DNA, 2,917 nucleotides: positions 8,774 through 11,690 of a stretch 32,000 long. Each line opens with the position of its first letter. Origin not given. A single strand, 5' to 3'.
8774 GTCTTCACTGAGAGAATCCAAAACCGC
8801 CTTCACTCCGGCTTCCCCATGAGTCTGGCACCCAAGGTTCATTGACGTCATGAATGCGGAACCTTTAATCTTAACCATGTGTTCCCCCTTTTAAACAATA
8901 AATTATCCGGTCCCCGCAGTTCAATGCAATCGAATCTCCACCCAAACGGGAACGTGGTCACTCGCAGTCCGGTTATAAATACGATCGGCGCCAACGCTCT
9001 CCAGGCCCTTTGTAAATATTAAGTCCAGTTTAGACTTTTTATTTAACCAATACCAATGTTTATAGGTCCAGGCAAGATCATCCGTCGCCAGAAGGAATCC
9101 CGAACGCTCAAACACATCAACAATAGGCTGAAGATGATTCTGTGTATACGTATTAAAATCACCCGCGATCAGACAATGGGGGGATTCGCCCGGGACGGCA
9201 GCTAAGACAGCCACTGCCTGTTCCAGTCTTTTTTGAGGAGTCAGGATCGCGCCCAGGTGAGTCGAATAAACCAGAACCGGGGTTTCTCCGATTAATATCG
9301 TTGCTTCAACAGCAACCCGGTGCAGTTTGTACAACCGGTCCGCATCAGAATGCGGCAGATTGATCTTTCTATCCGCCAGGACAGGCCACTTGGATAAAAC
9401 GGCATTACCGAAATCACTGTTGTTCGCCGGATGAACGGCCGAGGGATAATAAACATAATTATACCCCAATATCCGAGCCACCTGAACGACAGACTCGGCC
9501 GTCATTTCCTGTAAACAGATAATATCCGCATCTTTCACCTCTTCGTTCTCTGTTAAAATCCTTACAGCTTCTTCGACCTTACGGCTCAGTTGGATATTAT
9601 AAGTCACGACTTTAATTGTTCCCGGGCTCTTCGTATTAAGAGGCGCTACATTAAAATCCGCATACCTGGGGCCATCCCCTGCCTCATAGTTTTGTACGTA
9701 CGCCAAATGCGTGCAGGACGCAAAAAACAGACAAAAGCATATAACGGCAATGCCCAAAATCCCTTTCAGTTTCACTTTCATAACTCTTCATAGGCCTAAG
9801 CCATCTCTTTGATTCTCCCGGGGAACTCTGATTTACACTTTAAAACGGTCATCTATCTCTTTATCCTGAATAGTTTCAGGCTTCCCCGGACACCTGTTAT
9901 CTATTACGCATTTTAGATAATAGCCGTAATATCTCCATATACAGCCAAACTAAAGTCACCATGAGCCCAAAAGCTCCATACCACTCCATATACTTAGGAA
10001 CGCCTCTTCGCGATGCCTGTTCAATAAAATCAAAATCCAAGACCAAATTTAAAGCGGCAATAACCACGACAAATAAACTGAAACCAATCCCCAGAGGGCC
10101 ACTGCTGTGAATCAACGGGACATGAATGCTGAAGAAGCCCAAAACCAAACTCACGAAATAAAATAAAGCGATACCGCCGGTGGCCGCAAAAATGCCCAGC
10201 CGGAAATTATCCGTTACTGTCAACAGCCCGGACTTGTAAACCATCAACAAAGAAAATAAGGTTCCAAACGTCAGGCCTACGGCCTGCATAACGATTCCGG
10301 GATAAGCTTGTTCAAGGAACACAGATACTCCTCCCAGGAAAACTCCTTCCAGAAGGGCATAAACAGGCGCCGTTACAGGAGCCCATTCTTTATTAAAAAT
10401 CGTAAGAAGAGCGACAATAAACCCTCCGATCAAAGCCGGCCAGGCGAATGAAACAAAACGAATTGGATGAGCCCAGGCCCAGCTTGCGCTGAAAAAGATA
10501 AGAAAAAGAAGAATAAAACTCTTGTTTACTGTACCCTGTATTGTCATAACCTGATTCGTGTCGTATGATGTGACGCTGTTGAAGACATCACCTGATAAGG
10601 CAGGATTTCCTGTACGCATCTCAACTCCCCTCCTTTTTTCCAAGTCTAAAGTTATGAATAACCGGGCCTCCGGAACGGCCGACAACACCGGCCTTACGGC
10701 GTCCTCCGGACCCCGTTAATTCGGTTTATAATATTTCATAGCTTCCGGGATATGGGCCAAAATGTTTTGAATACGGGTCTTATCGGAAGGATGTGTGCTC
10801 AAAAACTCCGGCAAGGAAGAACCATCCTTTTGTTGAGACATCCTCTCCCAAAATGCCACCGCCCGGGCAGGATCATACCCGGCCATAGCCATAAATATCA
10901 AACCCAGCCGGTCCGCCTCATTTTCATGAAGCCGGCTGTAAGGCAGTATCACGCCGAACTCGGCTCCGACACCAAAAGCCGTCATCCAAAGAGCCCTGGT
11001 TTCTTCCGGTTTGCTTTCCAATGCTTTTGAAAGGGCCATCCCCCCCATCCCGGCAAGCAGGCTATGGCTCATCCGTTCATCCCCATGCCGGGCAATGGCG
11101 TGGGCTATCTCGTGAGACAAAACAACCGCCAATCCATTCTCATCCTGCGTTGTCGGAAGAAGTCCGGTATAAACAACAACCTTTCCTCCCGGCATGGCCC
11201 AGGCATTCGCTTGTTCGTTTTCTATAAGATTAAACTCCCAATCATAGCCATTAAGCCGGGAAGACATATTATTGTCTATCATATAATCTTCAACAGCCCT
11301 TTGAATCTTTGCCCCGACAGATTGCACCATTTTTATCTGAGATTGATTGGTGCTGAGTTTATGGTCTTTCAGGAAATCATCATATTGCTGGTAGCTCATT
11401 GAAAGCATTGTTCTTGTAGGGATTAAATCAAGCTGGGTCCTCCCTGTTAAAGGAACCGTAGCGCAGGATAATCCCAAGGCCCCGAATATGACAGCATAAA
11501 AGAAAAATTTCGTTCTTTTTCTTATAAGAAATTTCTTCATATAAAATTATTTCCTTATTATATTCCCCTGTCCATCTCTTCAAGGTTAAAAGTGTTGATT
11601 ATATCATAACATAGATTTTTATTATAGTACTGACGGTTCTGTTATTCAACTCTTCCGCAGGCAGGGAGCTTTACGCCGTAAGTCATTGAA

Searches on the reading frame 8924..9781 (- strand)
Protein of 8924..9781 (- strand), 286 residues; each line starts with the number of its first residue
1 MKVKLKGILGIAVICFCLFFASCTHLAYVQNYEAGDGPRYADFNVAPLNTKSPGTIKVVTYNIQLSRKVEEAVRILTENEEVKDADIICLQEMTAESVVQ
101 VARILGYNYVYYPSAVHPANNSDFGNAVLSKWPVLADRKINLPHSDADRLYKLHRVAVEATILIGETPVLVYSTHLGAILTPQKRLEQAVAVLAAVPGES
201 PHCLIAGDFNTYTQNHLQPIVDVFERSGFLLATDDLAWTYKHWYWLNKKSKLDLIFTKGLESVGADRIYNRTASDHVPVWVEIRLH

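Call 55: search_protein_families(proteins=[window:8924-9781:-], library=pfam, max_evalue=0.00001)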
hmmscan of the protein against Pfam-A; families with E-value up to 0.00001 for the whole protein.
window:8924-9781:- (286 aa): 1 family
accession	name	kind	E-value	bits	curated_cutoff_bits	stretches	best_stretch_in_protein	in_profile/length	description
PF03372.29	Exo_endo_phos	-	4.5e-20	72.8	24.5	1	59-276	1-225/225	Endonuclease/Exonuclease/phosphatase family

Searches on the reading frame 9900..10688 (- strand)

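Call 55: search_protein_families(proteins=[window:9900-10688:-], library=pfam, max_evalue=0.00001)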
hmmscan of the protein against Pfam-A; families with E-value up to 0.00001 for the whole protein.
window:9900-10688:- (263 aa): 1 family
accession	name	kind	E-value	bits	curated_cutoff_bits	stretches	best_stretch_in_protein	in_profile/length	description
PF12811.12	BaxI_1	-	3.2e-78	263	26.2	1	28-262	1-233/233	Bax inhibitor 1 like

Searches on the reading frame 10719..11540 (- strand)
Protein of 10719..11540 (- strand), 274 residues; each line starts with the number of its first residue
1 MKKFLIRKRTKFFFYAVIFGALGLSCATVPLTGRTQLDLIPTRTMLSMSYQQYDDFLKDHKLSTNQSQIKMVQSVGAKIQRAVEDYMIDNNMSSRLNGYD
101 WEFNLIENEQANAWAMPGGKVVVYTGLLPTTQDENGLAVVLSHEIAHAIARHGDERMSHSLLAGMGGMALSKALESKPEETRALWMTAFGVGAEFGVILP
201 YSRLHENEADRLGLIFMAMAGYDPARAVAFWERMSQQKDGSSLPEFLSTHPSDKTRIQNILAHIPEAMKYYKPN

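Call 55: search_protein_families(proteins=[window:10719-11540:-], library=pfam, max_evalue=0.00001)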
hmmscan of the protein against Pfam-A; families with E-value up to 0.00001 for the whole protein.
window:10719-11540:- (274 aa): 1 family
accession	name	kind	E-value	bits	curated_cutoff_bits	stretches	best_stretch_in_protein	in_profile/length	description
PF01435.24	Peptidase_M48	-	1.8e-34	119.6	20.3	1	77-261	5-183/186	Peptidase family M48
